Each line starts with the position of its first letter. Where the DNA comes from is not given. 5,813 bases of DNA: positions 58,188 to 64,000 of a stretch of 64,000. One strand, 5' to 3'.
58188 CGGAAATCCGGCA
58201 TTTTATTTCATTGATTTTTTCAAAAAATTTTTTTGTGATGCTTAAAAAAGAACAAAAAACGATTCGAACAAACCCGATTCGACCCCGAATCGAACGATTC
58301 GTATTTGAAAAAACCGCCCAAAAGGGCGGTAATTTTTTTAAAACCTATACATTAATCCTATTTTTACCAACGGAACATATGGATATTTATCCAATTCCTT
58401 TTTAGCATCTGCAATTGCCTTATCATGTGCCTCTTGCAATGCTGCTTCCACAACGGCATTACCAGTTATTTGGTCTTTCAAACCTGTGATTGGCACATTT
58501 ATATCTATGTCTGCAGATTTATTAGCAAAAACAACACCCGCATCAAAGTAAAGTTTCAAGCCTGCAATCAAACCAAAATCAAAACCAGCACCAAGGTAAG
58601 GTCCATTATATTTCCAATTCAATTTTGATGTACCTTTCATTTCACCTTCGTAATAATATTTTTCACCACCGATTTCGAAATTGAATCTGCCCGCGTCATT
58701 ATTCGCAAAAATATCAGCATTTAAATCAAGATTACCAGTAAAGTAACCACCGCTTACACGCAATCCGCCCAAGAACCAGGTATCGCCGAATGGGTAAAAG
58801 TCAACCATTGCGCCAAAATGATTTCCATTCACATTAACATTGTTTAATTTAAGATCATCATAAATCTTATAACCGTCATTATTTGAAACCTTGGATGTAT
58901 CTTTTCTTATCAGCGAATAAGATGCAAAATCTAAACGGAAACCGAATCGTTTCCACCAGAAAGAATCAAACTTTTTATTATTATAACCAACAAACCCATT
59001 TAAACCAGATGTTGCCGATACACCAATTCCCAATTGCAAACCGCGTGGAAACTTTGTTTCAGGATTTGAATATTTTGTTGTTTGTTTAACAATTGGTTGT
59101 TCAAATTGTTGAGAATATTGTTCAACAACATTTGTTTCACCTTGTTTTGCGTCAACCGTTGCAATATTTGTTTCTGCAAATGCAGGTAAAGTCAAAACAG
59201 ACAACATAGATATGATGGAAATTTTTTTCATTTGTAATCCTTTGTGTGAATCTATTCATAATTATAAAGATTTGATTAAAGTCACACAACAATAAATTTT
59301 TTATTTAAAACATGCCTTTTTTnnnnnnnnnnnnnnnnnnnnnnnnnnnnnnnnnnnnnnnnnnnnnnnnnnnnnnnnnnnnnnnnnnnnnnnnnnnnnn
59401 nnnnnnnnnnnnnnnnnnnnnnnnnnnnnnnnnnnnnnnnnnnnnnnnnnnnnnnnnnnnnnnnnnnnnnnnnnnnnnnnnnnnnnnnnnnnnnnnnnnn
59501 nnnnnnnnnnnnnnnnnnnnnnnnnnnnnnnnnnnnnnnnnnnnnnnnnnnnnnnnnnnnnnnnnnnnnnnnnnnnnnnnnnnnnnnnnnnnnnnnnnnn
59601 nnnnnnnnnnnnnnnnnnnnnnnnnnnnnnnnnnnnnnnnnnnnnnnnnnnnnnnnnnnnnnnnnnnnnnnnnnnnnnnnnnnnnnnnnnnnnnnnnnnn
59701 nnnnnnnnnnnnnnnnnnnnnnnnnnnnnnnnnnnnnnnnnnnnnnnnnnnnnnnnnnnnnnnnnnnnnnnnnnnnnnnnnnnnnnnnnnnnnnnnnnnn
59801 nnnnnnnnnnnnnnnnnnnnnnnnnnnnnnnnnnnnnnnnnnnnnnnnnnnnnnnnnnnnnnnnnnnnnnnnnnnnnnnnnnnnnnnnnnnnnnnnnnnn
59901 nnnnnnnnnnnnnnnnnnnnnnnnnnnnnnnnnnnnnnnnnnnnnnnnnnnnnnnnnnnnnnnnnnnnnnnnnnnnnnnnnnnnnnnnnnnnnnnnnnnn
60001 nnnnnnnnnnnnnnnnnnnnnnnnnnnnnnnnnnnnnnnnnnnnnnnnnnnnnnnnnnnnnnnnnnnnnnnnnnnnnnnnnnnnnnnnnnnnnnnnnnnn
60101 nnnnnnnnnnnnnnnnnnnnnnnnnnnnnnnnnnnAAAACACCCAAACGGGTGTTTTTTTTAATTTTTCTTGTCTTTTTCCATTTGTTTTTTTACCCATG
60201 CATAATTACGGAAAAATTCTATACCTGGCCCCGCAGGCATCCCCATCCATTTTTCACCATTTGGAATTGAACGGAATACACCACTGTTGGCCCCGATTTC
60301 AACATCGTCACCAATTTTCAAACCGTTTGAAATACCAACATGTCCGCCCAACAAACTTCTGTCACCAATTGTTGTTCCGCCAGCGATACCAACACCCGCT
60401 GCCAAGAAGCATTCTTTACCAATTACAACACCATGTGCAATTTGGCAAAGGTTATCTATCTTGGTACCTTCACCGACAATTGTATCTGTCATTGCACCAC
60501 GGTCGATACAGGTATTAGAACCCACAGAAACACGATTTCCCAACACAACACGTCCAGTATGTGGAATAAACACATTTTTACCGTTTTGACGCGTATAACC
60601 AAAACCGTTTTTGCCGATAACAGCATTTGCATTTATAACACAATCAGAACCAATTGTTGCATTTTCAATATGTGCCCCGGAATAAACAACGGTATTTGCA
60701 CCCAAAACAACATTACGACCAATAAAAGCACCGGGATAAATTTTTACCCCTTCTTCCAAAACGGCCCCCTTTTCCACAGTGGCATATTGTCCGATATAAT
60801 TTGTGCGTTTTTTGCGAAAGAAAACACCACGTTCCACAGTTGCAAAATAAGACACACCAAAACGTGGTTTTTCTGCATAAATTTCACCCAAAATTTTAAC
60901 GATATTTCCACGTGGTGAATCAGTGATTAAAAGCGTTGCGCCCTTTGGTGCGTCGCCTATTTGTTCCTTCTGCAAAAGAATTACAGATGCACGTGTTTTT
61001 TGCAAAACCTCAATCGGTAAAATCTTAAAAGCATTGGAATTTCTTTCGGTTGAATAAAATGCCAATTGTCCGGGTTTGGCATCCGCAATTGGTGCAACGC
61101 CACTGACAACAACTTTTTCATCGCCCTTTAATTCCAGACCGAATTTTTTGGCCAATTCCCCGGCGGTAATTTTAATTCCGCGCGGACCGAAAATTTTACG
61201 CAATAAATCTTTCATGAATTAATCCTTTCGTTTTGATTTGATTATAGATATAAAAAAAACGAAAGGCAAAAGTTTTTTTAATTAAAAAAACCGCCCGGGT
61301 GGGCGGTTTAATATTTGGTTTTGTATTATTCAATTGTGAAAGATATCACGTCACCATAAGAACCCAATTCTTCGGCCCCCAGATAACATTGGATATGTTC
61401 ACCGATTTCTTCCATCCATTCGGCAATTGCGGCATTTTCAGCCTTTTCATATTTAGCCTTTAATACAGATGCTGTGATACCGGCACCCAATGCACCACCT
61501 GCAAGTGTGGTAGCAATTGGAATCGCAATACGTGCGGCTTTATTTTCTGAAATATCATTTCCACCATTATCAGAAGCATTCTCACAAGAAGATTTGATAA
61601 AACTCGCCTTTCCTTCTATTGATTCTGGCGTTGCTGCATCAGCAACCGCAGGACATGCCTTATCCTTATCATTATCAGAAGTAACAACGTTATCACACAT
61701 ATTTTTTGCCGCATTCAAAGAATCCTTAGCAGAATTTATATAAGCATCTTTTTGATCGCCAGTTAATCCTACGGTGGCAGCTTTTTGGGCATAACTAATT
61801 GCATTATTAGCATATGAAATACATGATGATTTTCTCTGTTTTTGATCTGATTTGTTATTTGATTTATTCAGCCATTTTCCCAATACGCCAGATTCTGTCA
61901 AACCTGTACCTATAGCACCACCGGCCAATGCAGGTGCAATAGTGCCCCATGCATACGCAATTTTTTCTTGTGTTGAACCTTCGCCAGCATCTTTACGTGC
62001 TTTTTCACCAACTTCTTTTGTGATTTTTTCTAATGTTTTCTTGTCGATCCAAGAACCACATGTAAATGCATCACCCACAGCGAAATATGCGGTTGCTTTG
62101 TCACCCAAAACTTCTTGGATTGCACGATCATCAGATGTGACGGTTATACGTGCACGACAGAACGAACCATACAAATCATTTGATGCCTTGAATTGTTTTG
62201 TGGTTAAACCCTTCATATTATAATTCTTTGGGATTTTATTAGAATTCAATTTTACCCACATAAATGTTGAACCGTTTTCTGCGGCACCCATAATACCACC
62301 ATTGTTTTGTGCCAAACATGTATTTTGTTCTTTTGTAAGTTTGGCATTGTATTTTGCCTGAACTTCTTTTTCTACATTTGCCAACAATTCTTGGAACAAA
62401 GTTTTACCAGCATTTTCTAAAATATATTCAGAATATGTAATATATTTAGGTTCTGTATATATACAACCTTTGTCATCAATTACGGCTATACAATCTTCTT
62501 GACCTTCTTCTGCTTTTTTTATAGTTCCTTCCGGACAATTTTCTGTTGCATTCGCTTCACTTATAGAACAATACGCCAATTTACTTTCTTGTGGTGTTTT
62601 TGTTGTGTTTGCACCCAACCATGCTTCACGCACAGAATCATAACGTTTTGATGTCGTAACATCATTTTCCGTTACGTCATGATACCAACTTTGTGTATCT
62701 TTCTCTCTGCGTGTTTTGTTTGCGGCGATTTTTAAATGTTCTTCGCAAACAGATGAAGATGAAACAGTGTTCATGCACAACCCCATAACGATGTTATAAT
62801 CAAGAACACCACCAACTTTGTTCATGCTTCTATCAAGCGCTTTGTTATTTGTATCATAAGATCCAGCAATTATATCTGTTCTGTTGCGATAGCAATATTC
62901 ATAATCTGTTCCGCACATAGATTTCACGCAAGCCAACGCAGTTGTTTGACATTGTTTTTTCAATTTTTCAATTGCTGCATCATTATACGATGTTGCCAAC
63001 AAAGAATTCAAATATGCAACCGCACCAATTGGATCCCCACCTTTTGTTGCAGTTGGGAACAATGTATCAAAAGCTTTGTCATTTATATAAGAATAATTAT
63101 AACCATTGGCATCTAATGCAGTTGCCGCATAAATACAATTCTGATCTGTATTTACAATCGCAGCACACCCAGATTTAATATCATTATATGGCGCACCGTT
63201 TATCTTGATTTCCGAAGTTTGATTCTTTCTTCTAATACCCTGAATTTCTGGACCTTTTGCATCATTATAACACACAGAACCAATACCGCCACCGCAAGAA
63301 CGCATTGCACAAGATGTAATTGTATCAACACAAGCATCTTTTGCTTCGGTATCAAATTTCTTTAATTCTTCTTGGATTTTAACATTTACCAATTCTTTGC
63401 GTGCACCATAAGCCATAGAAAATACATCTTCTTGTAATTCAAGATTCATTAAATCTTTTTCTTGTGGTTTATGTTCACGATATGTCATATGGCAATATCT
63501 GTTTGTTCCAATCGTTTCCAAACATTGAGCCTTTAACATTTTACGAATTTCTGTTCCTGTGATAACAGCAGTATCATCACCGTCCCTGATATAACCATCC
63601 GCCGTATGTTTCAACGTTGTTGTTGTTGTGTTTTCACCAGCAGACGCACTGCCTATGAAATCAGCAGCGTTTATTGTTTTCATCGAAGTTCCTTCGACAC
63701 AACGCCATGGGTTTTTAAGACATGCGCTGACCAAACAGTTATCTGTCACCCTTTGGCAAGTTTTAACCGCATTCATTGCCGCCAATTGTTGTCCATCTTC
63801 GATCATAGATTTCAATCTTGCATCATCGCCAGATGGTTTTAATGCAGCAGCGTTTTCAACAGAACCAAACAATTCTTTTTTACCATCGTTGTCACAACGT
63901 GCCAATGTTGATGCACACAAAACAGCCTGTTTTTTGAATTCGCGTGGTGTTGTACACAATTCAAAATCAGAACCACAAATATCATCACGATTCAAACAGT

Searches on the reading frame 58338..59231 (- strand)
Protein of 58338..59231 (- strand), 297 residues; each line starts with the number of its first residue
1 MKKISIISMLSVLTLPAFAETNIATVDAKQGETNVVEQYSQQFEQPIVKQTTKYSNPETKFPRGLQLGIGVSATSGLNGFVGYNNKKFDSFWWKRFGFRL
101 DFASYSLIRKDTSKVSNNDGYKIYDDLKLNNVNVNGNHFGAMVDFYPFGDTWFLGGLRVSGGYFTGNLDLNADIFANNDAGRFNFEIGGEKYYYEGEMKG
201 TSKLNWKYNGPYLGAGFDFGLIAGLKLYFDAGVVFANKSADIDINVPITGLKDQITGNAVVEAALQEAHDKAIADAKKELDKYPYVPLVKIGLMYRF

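Call 17: search_protein_families(library=pfam, proteins=[window:58338-59231:-], max_evalue=0.01)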
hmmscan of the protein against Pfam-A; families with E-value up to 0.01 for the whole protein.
window:58338-59231:- (297 aa): 0 families

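Call 76: search_protein_families(library=ncbifam, proteins=[window:58338-59231:-], max_evalue=0.1)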
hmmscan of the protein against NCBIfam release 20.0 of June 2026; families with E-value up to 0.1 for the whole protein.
window:58338-59231:- (297 aa): 1 family
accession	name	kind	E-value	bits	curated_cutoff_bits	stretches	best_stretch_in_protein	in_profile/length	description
NF008869.0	PRK11904.1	equivalog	0.093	10.5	747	0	121-156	970-1005/1042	bifunctional proline dehydrogenase/L-glutamate gamma-semialdehyde dehydrogenase PutA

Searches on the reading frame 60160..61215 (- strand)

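Call 57: search_protein_families(library=pfam, proteins=[window:60160-61215:-], max_evalue=0.001)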
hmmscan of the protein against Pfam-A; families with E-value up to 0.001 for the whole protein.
window:60160-61215:- (351 aa): 5 families
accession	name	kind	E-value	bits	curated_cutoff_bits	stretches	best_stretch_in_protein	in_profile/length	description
PF00132.30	Hexapep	-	4.9e-29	99.2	27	3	244-279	1-36/36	Bacterial transferase hexapeptide (six repeats)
PF25084.1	LbH_EIF2B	-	1.2e-12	48.2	54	2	154-241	7-91/105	EIF2B subunit epsilon LbH domain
PF04613.19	LpxD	-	2.4e-10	40.5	30.8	1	35-108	2-67/70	UDP-3-O-[3-hydroxymyristoyl] glucosamine N-acyltransferase, LpxD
PF14602.12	Hexapep_2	-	8.6e-10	38.6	27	1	281-311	2-30/34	Hexapeptide repeat of succinyl-transferase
PF24894.1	Hexapep_GlmU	-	1.1e-07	32.4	23.3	0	150-203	34-86/104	GlmU-like, C-terminal hexapeptide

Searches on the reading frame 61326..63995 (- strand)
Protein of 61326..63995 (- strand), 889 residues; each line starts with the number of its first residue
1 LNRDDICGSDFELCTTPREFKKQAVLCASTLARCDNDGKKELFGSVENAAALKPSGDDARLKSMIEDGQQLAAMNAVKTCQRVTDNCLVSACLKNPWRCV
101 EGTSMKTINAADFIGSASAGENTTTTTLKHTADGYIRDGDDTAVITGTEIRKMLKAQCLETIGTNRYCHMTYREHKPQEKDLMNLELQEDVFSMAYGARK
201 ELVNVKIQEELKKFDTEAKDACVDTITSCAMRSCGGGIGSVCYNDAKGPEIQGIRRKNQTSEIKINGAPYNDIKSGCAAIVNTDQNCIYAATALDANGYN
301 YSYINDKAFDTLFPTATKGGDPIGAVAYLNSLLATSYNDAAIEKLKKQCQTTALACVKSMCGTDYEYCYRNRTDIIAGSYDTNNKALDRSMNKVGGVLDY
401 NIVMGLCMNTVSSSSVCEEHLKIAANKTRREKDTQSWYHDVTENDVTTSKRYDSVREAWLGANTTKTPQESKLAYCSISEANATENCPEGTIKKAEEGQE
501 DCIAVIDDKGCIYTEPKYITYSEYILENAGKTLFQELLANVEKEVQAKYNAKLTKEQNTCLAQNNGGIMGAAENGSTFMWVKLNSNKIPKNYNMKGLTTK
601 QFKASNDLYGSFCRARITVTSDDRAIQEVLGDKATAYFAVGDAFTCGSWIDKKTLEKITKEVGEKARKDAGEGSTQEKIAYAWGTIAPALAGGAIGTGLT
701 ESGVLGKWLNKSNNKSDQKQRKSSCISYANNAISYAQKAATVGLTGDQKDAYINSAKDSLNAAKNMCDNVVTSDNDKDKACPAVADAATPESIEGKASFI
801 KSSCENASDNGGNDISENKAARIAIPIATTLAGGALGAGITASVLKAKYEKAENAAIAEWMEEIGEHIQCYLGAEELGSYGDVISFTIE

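Call 17: search_protein_families(library=pfam, proteins=[window:61326-63995:-], max_evalue=0.01)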
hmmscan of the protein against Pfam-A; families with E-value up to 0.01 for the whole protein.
window:61326-63995:- (889 aa): 0 families

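Call 76: search_protein_families(library=ncbifam, proteins=[window:61326-63995:-], max_evalue=0.1)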
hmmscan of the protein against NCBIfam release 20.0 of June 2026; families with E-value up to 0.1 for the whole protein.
window:61326-63995:- (889 aa): 0 families
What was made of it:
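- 61326..64000 (-): M4: a fourth Cys-rich protein (3.9% Cys), cut off by the window end, with three C-x6-C-x4-C-x6/7-C modules. It lies just upstream of lpxD. It may belong to the same theme, but it is outside the finding's coordinates. No family hit (calls 17, 76).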
